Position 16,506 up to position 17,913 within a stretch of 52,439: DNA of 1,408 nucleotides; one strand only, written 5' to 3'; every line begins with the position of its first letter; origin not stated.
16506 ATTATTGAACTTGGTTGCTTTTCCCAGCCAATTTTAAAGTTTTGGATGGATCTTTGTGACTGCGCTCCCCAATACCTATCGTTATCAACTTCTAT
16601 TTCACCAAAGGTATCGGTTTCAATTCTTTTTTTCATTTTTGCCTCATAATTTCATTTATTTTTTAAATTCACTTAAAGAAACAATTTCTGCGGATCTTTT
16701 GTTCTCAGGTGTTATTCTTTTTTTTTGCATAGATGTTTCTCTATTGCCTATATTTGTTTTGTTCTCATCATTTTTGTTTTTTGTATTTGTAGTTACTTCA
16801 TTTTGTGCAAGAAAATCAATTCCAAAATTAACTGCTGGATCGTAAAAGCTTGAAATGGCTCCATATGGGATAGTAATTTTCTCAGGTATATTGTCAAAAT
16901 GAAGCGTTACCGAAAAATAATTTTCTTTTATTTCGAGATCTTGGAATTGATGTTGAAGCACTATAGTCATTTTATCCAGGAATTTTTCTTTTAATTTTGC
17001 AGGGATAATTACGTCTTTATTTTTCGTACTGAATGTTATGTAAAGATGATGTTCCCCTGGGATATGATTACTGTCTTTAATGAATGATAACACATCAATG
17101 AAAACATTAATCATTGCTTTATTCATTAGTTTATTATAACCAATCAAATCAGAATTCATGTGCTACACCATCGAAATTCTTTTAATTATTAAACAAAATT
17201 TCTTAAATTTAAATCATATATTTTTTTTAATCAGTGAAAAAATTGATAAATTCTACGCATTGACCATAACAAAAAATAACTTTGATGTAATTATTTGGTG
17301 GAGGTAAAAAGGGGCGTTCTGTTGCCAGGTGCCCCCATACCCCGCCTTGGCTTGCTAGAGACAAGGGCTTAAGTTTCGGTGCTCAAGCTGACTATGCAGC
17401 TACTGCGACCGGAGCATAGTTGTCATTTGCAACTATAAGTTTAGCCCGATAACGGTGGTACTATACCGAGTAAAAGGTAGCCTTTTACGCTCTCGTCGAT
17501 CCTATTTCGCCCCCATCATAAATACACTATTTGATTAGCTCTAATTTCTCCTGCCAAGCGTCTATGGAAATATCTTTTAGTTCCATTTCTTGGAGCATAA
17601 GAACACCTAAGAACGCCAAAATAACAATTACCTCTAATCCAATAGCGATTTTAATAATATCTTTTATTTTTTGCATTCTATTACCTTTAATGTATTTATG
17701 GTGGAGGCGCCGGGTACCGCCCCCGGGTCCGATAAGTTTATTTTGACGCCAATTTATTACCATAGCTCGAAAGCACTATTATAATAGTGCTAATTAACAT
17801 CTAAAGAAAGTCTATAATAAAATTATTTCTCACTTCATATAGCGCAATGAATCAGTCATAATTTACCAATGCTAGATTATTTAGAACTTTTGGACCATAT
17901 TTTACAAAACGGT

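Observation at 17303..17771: Permuted two-piece ssrA whose stem-closed intervening segment is almost filled by a 49-codon membrane-peptide ORF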

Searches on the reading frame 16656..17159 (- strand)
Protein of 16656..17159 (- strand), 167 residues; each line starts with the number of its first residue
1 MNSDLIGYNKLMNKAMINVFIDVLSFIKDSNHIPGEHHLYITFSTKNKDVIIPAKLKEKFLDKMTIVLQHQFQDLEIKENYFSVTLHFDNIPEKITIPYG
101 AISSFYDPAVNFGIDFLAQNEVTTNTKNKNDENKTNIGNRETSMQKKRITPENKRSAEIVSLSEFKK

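Call 9: search_protein_families(library=pfam, proteins=[window:16656-17159:-], max_evalue=1)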
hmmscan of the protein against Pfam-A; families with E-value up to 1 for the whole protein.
window:16656-17159:- (167 aa): 1 family
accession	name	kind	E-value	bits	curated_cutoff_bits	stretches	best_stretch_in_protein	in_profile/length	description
PF04386.18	SspB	-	2.8e-37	128.6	27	1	11-161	2-156/156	Stringent starvation protein B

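Call 19: find_related_loci(query=window:16656-17159:-, collection=genome_contigs, flank=3000)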
Query window:16656-17159:- (167 aa) in genome_contigs; peptide patterns used: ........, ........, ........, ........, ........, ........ (x = any residue, [..] = any of these).
141 stretches matched a pattern; 5 encode a relative of the query (tblastn E <= 1e-3); 5 distinct loci.
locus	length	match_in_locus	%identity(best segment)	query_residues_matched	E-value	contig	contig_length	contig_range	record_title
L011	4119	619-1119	94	1-167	1e-104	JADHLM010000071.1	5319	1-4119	MAG: Hyphomicrobiales bacterium isolate BS301-5m-G16 BS301-5m-C22834, whole genome shotgun sequence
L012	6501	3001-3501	93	1-167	3e-103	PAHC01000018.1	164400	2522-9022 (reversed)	MAG: Rhodobiaceae bacterium isolate MED766 110065, whole genome shotgun sequence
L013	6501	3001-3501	77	1-167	8e-84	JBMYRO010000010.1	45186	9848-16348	MAG: Hyphomicrobiales bacterium isolate ME_XS_2303_bin_5 ME_XS_2303_bin_5_9, whole genome shotgun sequence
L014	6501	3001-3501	76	1-167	7e-84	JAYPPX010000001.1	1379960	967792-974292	MAG: Hyphomicrobiales bacterium isolate SD3109_NP_metabat_bins_2.tsv.022 contig_7748_pilon, whole genome shotgun sequenc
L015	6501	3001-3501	75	1-167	6e-83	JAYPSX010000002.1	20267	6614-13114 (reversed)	MAG: Hyphomicrobiales bacterium isolate 139590_S191_metabat_bins_2.tsv.171_sub NODE_2319_length_20267_cov_6.592173, whol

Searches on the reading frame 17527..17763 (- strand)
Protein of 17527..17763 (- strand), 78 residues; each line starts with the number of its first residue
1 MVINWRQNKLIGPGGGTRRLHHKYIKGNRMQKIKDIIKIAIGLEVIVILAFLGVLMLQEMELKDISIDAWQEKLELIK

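Call 7: find_encoding_contigs(protein=window:17527-17763:-, flank=3000, max_places=6)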
Protein window:17527-17763:- (78 aa): 2 contigs read that carry it; 2 places shown.
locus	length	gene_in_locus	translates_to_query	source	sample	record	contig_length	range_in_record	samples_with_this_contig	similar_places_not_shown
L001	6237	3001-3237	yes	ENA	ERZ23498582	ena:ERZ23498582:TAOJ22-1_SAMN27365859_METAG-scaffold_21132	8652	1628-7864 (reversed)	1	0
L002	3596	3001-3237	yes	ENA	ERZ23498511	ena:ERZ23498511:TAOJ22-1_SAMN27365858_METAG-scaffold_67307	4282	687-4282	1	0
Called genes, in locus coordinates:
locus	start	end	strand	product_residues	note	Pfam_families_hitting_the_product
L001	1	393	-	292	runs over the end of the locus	PF01145:Band_7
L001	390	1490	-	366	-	PF01145:Band_7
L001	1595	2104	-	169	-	PF00186:DHFR_1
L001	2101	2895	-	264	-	PF00303:Thymidylat_synt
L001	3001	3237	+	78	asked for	-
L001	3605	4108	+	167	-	PF04386:SspB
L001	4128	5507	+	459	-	PF00206:Lyase_1, PF10415:FumaraseC_C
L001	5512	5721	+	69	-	PF13467:RHH_4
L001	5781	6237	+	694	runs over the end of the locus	?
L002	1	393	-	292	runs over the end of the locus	PF01145:Band_7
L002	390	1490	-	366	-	PF01145:Band_7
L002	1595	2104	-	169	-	PF00186:DHFR_1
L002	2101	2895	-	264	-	PF00303:Thymidylat_synt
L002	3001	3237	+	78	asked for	-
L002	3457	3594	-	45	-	?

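Call 8: find_homologous_proteins(query=window:17530-17763:-, max_evalue=10)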
Query seq(78 aa) (78 aa): 15 proteins with E <= 10 among 15 candidates.
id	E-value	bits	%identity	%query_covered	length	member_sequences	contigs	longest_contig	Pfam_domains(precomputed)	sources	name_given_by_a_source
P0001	1.5e-42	160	100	100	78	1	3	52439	-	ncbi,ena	-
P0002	8.3e-42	158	99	100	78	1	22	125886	-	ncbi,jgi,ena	-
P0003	1.8e-40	154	97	100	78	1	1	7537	-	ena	-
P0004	3.5e-40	153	96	100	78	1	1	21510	-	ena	-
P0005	4.2e-40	152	96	100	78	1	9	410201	-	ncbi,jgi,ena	jgi:hypothetical protein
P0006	6.3e-40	152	97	100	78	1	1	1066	-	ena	-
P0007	1.0e-39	151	96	100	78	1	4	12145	-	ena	-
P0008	1.5e-39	151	95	100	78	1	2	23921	-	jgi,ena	-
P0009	4.2e-36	140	88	100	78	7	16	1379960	-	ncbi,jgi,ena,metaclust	jgi:hypothetical protein|metaclust:\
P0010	1.6e-34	135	87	100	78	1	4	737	-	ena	-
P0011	1.4e-26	110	93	74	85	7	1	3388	-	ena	-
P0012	5.1e-18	82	98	63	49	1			-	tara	tara:strand:+ start:5797 stop:5946 length:150 start_codon:yes stop_codon:yes gene_type:complete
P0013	2.6e-15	74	71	74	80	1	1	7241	-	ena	-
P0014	1.2e-13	68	84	47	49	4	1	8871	-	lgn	-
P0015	1.7e-13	68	83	38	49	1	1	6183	-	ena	-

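Call 11: find_encoding_contigs(protein=P0009, flank=3000, max_places=4)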
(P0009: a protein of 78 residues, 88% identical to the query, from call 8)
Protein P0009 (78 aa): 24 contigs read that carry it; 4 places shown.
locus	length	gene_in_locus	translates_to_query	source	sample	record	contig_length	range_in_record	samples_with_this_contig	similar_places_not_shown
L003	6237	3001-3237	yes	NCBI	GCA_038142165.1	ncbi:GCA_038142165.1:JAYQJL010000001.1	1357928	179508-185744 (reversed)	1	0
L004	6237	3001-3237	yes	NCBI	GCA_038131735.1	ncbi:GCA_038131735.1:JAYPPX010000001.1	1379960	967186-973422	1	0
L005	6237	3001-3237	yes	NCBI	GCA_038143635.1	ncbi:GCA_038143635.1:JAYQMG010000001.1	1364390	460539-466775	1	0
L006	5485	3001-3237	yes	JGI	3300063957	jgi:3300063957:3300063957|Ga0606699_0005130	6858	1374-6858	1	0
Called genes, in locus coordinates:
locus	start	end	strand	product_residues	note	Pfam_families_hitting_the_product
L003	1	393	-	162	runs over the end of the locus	PF01145:Band_7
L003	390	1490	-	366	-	PF01145:Band_7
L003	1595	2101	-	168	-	PF00186:DHFR_1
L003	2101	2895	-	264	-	PF00303:Thymidylat_synt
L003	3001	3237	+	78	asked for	-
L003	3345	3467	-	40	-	-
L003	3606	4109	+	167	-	PF04386:SspB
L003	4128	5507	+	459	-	PF00206:Lyase_1, PF10415:FumaraseC_C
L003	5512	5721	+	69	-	PF13467:RHH_4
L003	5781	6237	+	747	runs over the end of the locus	PF00580:UvrD-helicase, PF13245:AAA_19, PF13604:AAA_30 (faint), PF13361:UvrD_C, PF13538:UvrD_C_2 (faint)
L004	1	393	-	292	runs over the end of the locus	PF01145:Band_7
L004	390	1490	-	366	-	PF01145:Band_7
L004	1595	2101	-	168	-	PF00186:DHFR_1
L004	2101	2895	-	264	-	PF00303:Thymidylat_synt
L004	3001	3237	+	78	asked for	-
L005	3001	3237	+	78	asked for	-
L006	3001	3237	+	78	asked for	-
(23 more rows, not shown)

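Call 12: find_encoding_contigs(protein=P0013, flank=3000, max_places=3)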
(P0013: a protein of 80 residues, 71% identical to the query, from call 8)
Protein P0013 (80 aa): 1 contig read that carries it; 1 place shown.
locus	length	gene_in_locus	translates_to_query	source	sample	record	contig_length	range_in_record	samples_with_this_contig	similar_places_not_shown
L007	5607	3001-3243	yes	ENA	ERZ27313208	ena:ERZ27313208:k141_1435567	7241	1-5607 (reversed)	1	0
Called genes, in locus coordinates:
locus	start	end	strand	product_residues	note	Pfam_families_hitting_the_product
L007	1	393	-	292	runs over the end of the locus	PF01145:Band_7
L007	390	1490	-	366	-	PF01145:Band_7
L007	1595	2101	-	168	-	PF00186:DHFR_1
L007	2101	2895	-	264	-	PF00303:Thymidylat_synt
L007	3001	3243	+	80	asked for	-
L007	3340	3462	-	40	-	-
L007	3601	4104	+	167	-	PF04386:SspB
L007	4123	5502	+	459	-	PF00206:Lyase_1, PF10415:FumaraseC_C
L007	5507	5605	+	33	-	?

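Call 13: find_encoding_contigs(protein=P0011, flank=3000, max_places=3)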
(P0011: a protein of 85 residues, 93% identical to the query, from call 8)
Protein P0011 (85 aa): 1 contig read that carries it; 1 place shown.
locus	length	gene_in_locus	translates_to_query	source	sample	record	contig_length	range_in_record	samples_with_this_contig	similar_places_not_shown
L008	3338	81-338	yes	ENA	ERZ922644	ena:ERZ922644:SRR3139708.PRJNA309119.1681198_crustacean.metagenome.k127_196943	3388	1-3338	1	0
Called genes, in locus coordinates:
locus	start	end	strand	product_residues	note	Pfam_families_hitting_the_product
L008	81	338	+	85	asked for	-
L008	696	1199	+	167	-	PF04386:SspB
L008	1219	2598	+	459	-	PF00206:Lyase_1, PF10415:FumaraseC_C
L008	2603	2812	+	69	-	PF13467:RHH_4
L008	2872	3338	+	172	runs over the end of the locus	?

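Call 14: find_encoding_contigs(protein=P0014, flank=3000, max_places=3)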
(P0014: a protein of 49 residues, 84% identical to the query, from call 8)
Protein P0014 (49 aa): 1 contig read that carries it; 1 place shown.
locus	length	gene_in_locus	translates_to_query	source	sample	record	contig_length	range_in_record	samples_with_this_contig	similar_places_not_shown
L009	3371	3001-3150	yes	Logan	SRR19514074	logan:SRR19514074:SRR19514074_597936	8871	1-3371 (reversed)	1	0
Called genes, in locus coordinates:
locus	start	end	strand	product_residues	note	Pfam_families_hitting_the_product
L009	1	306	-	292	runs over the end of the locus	PF01145:Band_7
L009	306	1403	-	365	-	PF01145:Band_7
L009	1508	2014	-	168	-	PF00186:DHFR_1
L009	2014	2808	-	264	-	PF00303:Thymidylat_synt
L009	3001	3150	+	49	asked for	-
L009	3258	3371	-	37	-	?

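Call 15: find_encoding_contigs(protein=P0015, flank=3000, max_places=3)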
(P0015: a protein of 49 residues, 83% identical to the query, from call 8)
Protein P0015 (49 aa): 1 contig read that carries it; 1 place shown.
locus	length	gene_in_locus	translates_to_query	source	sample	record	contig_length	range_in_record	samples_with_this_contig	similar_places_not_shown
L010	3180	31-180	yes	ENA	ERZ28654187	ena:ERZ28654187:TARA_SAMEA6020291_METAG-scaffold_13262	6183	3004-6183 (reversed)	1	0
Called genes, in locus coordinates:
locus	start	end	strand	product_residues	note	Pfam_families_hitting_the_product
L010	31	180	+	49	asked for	-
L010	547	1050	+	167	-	PF04386:SspB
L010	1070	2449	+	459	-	PF00206:Lyase_1, PF10415:FumaraseC_C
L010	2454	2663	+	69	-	PF13467:RHH_4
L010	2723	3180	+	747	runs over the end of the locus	PF00580:UvrD-helicase, PF13245:AAA_19, PF13604:AAA_30 (faint), PF13361:UvrD_C, PF13538:UvrD_C_2 (faint)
